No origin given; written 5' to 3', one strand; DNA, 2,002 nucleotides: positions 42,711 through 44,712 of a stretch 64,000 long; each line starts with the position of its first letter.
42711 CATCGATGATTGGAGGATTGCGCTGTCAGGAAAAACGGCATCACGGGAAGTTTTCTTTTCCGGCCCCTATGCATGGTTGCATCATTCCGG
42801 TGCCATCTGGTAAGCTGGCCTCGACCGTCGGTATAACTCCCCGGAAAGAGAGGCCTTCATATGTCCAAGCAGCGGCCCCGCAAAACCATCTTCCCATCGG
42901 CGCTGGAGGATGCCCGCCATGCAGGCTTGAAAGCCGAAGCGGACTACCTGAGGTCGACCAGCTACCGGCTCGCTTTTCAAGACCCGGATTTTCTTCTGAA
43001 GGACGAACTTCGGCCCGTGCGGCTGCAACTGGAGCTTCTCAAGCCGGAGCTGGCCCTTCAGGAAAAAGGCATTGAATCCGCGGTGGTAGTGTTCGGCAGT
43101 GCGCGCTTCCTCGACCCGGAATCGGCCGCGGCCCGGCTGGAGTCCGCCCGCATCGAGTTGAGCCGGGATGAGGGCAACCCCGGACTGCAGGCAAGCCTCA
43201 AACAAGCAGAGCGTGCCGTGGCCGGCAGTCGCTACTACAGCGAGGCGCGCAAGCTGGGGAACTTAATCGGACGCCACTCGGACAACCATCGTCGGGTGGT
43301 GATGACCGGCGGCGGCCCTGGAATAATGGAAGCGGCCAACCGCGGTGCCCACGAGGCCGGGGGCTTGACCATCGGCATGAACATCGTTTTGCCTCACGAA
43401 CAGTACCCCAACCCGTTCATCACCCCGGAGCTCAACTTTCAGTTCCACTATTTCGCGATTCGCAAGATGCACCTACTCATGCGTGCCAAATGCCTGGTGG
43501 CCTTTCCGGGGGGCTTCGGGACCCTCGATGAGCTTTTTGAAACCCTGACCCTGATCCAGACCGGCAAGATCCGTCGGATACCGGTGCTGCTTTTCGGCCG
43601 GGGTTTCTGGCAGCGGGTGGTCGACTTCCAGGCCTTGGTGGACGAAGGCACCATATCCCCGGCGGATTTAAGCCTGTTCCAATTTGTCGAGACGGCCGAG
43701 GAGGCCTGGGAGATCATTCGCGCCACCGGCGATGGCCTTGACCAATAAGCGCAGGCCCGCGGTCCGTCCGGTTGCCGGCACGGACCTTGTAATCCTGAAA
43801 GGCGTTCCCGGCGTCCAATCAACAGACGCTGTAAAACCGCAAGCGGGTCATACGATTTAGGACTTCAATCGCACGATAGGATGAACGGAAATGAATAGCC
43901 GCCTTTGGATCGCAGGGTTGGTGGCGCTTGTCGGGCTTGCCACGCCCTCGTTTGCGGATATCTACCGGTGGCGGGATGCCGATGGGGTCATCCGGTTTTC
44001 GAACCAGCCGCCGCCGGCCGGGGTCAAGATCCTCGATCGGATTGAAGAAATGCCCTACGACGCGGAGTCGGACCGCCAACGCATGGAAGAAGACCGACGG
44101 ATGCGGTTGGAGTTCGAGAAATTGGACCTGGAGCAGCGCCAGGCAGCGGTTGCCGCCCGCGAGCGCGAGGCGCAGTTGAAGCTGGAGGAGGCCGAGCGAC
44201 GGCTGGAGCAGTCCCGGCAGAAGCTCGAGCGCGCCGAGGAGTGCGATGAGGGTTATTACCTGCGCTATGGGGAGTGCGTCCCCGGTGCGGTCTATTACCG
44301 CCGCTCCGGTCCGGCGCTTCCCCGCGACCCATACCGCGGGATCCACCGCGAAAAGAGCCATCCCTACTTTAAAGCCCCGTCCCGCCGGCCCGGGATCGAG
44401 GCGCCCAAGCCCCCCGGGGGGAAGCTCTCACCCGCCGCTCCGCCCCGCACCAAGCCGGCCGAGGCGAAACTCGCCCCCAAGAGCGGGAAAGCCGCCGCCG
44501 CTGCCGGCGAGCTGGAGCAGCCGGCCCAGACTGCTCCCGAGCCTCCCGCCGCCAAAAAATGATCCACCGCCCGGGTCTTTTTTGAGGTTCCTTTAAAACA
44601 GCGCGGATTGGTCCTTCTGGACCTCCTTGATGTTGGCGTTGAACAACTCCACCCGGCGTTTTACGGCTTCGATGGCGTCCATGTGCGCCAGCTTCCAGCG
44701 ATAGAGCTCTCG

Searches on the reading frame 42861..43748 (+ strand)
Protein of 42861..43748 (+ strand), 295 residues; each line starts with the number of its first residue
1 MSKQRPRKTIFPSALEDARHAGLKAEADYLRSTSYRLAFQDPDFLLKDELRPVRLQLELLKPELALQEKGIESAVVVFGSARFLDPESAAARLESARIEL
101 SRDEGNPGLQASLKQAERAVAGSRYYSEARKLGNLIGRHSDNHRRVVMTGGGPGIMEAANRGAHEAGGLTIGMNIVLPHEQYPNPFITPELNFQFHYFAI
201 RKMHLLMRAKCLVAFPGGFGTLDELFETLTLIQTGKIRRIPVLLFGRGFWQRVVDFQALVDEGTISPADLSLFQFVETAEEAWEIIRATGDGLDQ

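Call 3: search_protein_families(library=pfam, proteins=[window:42861-43748:+], max_evalue=1)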
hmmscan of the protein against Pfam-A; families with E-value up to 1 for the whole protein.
window:42861-43748:+ (295 aa): 3 families
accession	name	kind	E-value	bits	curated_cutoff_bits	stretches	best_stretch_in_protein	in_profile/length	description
PF03641.19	Lysine_decarbox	-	2.7e-32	112.1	27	1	156-284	1-129/131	Possible lysine decarboxylase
PF18306.6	LDcluster4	-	1.4e-12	47.9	26.3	1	123-228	15-113/151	SLOG cluster4 family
PF02481.21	DNA_processg_A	-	0.18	11.4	29.6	1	113-173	40-103/212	DNA recombination-mediator protein A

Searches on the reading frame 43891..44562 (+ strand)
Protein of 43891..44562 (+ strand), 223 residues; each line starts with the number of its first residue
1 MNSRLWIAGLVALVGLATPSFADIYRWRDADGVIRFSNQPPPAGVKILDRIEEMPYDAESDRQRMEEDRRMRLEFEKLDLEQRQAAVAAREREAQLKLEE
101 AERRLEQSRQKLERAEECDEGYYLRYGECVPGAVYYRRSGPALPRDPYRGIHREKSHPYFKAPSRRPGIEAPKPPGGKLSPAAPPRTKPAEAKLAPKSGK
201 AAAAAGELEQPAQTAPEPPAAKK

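Call 56: search_protein_families(library=pfam, proteins=[window:43891-44562:+], max_evalue=0.00001)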
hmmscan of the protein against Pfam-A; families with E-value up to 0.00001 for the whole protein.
window:43891-44562:+ (223 aa): 1 family
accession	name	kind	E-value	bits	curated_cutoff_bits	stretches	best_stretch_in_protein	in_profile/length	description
PF13511.11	DUF4124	-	3.5e-10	40.4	22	1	12-47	2-37/56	Domain of unknown function (DUF4124)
